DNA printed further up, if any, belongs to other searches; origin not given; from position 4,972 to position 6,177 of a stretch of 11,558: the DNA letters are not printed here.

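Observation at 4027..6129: A 2.1-kb compositionally foreign, co-oriented module splits a conserved arsR-MMPL-LolA-like-OM-barrel export operon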

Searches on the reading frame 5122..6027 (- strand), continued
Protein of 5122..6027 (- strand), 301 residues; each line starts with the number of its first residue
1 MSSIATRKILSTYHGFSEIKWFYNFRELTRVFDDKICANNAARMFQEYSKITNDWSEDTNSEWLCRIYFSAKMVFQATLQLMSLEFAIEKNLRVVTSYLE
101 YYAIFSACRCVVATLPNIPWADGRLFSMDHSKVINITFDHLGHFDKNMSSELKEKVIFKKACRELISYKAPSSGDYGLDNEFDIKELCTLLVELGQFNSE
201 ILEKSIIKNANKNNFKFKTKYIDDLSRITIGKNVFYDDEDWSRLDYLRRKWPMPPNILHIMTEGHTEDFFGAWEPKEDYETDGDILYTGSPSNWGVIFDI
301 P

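Call 42: find_encoding_contigs(protein=P0260, flank=10000, max_places=3)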
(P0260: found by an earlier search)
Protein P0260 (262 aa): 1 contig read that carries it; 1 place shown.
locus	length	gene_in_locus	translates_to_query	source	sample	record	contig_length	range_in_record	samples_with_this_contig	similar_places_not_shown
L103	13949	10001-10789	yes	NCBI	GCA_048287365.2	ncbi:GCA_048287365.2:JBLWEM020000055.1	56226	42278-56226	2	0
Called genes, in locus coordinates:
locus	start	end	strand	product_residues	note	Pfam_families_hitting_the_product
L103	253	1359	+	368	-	PF13609:Porin_4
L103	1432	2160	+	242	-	PF00072:Response_reg, PF00486:Trans_reg_C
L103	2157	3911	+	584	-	PF16736:sCache_like (faint), PF00672:HAMP, PF00989:PAS, PF08448:PAS_4, PF13188:PAS_8 (weak), PF13426:PAS_9, PF00512:HisKA, PF02518:HATPase_c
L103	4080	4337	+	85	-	-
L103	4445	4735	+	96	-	PF12840:HTH_20, PF01022:HTH_5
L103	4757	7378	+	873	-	PF03176:MMPL, PF02460:Patched (weak), PF12349:Sterol-sensing, PF03176:MMPL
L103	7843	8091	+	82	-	PF13711:DUF4160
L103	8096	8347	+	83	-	PF10387:DUF2442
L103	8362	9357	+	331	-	-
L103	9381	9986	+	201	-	-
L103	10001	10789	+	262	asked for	PF07044:DUF1329 (faint), PF17131:TP_0789-like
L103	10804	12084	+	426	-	-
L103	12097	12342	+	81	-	-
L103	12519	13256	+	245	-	PF03781:FGE-sulfatase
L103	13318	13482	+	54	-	-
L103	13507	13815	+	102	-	PF01797:Y1_Tnp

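Call 56: fold_search(model_id=the predicted structure, library=viral)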
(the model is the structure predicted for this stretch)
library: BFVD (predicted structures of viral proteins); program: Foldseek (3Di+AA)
matches with E <= 10: 259; with E <= 0.001: 0
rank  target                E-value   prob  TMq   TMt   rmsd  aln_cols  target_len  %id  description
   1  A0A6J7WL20            6.6e-01  0.08  0.13  0.15  19.0       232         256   11  Phage head morphogenesis domain [uncultured Caudovirales phage]
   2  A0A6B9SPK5            6.9e-01  0.14  0.19  0.15  23.7       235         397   12  (no name in the UniProt tables at hand)
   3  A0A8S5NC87            7.2e-01  0.33  0.24  0.35  16.4       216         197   10  Uncharacterized protein [Siphoviridae sp. ctwWa4]
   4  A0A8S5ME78            7.6e-01  0.08  0.14  0.18  20.6       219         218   17  dUTPase [Siphoviridae sp. ctYh54]
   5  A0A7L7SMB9            8.7e-01  0.08  0.14  0.15  15.2       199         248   12  (no name in the UniProt tables at hand)
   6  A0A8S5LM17            9.1e-01  0.13  0.20  0.24  19.1       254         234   11  Uncharacterized protein [Podoviridae sp. ctiuS14]
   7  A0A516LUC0            9.5e-01  0.06  0.12  0.12  18.9       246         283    9  (no name in the UniProt tables at hand)
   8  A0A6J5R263            1.1e+00  0.13  0.18  0.12  16.2       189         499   15  Uncharacterized protein [uncultured Caudovirales phage]
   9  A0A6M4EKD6            1.1e+00  0.11  0.22  0.11  14.3       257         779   13  DNA-directed RNA polymerase [Synechococcus phage S-SBP1]
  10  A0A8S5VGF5            1.2e+00  0.08  0.18  0.14  19.8       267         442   13  Uncharacterized protein [Myoviridae sp. ctkfK18]
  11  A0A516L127            1.2e+00  0.06  0.13  0.09  17.3       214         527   12  (no name in the UniProt tables at hand)
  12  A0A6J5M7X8            1.4e+00  0.04  0.12  0.06  16.4       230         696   11  Phage portal protein, HK97 [uncultured Caudovirales phage]
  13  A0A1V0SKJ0            1.6e+00  0.02  0.10  0.10  29.5       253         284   12  SMODS and SLOG-associating 2TM effector domain-containing protein [Klosneuvirus KNV1]
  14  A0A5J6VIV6            1.7e+00  0.06  0.14  0.18  17.9       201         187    9  Uncharacterized protein [Megaviridae environmental sample]
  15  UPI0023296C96         1.7e+00  0.04  0.14  0.17  16.3       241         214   12  (no name look-up for this kind of identifier)
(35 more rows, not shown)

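Call 64: search_protein_representatives(alignment_id=A1)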
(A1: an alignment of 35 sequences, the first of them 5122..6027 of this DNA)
Query: 35 sequences, 296 profile positions. Proteins with E-value up to 0.001 (for the whole library): 381; up to 1e-10: 274; up to 1e-30: 164. The best 150 are listed.
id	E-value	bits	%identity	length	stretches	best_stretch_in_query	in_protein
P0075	3.2e-122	423.7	-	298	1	1-295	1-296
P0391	7.0e-118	409.4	-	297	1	1-296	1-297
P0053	8.2e-117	405.9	-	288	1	14-296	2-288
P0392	8.9e-111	386.1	-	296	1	1-294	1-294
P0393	5.4e-110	383.6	-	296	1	1-296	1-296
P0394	2.0e-109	381.7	-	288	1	15-296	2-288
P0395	4.9e-108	377.1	-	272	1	28-296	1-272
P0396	1.5e-103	362.4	-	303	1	1-296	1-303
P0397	7.8e-103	360.1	-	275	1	22-296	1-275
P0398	6.2e-102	357.1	-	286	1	15-295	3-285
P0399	1.0e-101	356.4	-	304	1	1-296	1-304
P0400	2.2e-100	352.0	-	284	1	15-296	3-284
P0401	2.6e-100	351.8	-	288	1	13-296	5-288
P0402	1.1e-97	343.1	-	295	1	1-296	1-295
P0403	5.7e-95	334.2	-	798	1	2-296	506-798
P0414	9.0e-88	310.6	-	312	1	15-296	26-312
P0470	1.3e-61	224.7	-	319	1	22-296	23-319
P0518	1.8e-43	165.2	-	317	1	15-251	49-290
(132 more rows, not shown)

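Call 65: search_protein_families(library=pfam, proteins=[P0403, P0518, P0414, P0470], max_evalue=0.01)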
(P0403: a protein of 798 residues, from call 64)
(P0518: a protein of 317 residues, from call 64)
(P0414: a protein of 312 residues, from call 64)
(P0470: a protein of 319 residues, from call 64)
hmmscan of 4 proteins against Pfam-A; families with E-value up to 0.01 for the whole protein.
P0403 (798 aa): 0 families

P0518 (317 aa): 0 families

P0414 (312 aa): 0 families

P0470 (319 aa): 0 families

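Call 77: search_protein_families(library=padloc, alignment_id=A2, max_evalue=1e-10)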
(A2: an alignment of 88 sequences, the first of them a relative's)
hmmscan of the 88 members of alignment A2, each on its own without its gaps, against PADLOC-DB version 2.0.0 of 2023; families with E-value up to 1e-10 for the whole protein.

A. member 1, L005:2152-4371:+ (739 aa): 10 families
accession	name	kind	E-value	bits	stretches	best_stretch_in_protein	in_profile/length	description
PDLC04890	PDC-S06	-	8.3e-271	898.7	1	1-735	1-726/732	-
PDLC04886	PDC-S06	-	6.8e-164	545.5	1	1-733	1-724/727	-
PDLC04897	PDC-S06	-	3.2e-58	195.9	1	1-732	1-724/727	-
PDLC04894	PDC-S06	-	2.1e-57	193.2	1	15-732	19-736/740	-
PDLC04887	PDC-S06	-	9.3e-52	174.6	1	1-692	1-741/790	-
PDLC04896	PDC-S06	-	3.6e-32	109.8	1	10-731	14-728/732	-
PDLC04898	PDC-S06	-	4.3e-19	66.3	1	81-693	129-711/752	-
PDLC03859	LmuB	-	2.8e-16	57.9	1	95-586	199-592/611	-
PDLC04895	PDC-S06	-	5.6e-13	46.3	0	1-43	1-44/784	-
PDLC04889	PDC-S06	-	1e-11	42.1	0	243-420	195-376/693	-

B. families by the number of members that match (of 88 scanned): 25 families
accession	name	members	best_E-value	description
PDLC04134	mad2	2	3.4e-22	mads_2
PDLC04890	PDC-S06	1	8.3e-271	-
PDLC04886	PDC-S06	1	6.8e-164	-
PDLC03982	PD-Lambda-2_B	1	3.1e-145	-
PDLC03957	bSEFIR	1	5.5e-65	-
PDLC04897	PDC-S06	1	3.2e-58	-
PDLC04894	PDC-S06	1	2.1e-57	-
PDLC04887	PDC-S06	1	9.3e-52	-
PDLC03983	PD-Lambda-2_C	1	1.1e-38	-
PDLC03984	PD-Lambda-2_C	1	1.2e-35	-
PDLC04896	PDC-S06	1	3.6e-32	-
PDLC04905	PDC-S09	1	9e-21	-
PDLC04902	PDC-S09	1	2.7e-20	-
PDLC04898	PDC-S06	1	4.3e-19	-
PDLC04904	PDC-S09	1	2.8e-18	-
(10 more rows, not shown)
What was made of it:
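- On Defence-island resident (301-aa family, guilt by association): About 11-12 of 88 immediate neighbours (26 loci) hit PADLOC models at 1e-10: PDC-S06, PD-Lambda-2 B and C, bSEFIR, PDC-S09, mad2 and others (call 77).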

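Call 80: find_encoding_contigs(protein=P0002, flank=8000, max_places=2)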
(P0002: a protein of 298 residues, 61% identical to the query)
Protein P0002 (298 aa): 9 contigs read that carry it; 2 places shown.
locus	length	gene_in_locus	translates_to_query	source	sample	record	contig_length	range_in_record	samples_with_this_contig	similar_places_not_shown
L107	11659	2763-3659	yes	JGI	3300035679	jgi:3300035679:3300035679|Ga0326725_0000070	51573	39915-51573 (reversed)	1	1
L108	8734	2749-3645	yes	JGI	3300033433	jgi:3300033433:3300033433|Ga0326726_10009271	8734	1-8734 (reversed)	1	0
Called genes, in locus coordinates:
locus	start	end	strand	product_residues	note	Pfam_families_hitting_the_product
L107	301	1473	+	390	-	PF17293:Arm-DNA-bind_5 (weak), PF13102:Phage_int_SAM_5, PF00589:Phage_integrase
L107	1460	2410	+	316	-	-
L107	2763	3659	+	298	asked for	-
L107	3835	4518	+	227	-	PF13271:DUF4062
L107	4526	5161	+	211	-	PF14681:UPRTase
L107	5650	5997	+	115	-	PF12728:HTH_17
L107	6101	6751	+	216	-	PF01656:CbiA, PF07015:VirC1 (weak), PF09140:MipZ (faint), PF10609:ParA (weak), PF13614:AAA_31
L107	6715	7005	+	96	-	PF20605:Antitox_RHH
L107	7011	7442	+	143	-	-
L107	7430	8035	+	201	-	PF10502:Peptidase_S26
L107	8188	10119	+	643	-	PF03432:Relaxase (faint), PF11843:DUF3363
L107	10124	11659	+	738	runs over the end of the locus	PF02534:T4SS-DNA_transf, PF10412:TrwB_AAD_bind, PF12696:TraG-D_C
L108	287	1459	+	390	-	PF17293:Arm-DNA-bind_5 (weak), PF13102:Phage_int_SAM_5, PF00589:Phage_integrase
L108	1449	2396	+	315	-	-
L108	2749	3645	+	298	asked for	-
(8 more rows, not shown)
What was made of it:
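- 5122..6027 (-): 301-aa protein of an uncharacterised, horizontally scattered single-gene family; candidate defence or accessory protein. On an ICE in L107 (call 80).
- The nearest homologue (61%) sits two genes from an ICE integrase (call 80). The nearest homologue is on an ICE (call 80).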

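Call 85: search_dna_similar(query=window:5122-6027:-, collection=plasmids, mode=protein, max_rows=15)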
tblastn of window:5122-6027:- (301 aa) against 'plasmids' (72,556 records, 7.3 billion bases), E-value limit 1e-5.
Records with a match: 3; places in all: 3; records where one place covers at least 80% of the query: 3.
Best place of each record, by identity: <60% 3.
By first word of the organism name: Acinetobacter 1; Rhizobium 1; Sphingobium 1.
By predicted mobility (MOB-suite, as given by PLSDB): non-mobilizable 2; mobilizable 1.
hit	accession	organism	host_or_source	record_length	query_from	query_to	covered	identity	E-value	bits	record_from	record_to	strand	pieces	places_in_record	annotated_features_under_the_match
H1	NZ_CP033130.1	Acinetobacter wuhouensis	Culture,Sewage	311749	23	301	93%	41.6%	2e-62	220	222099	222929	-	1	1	hypothetical protein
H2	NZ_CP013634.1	Rhizobium sp. N324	Phaseolus vulgaris,Whole ...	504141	23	300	92%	30.1%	5e-30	126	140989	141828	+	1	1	hypothetical protein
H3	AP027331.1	Sphingobium sp. TomTYG65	-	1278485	23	278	85%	32.6%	2e-30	127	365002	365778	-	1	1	hypothetical protein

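Call 86: search_dna_similar(query=window:5122-6027:-, collection=phages, mode=protein, max_rows=10)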
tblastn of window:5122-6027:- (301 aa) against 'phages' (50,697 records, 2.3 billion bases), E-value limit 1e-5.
No match.
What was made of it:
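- Tried and rejected: Phage genomes (call 86).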

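Call 87: get_annotated_region(hit=H1, flank=6000)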
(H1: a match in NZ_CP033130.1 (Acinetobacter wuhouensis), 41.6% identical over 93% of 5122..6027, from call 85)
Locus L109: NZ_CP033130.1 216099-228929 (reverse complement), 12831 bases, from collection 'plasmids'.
description: Acinetobacter wuhouensis strain WCHAW010062 plasmid pOXA23_010062, complete sequence
organism: Acinetobacter wuhouensis (NCBI taxid 1879050)
taxonomy: Bacteria; Pseudomonadota; Gammaproteobacteria; Moraxellales; Moraxellaceae; Acinetobacter; Acinetobacter wuhouensis
host: -; source: Culture,Sewage; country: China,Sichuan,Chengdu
typing (MOB-suite, as given by PLSDB): mobilizable; relaxase MOBP
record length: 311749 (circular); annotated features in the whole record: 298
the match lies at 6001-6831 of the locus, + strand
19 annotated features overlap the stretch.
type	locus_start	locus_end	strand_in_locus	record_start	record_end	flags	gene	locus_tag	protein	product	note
CDS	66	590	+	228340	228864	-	-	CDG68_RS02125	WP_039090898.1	plasmid replication DNA-binding protein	-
CDS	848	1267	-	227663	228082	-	-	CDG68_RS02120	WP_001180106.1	SMI1/KNR4 family protein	GO:0042546 - cell wall biogenesis [Evidence IEA]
CDS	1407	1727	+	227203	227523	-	-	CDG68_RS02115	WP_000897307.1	type II toxin-antitoxin system RelE/ParE family toxin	-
CDS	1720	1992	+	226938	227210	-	nadS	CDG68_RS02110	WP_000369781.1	NadS family protein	-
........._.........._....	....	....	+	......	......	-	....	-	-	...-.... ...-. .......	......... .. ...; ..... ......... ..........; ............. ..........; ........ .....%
predicted_resistance_gene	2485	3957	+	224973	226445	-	msr(E)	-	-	ABC-F type ribosomal protection protein Msr(E)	predicted by amrfinderplus; class MACROLIDE/STREPTOGRAMIN; identity 100.0%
CDS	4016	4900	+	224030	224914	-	-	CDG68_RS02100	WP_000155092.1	Mph(E) family macrolide 2'-phosphotransferase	-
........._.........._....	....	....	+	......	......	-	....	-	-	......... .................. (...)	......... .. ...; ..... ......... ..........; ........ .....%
predicted_resistance_gene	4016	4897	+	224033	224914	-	mph(E)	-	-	Mph(E) family macrolide 2'-phosphotransferase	predicted by amrfinderplus; class MACROLIDE; identity 100.0%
CDS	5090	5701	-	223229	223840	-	-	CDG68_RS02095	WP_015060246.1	recombinase family protein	GO:0006310 - DNA recombination [Evidence IEA]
CDS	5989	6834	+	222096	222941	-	-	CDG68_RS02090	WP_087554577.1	hypothetical protein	-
CDS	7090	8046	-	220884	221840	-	-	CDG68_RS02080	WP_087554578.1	hypothetical protein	-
CDS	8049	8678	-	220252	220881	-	-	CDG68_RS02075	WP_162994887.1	TauD/TfdA family dioxygenase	-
CDS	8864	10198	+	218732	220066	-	-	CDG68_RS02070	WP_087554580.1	ISNCY family transposase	-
CDS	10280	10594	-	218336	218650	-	-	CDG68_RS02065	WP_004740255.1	BrnA antitoxin family protein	-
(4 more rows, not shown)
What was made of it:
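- One homologue lies in a plasmid accessory region (calls 85, 87).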
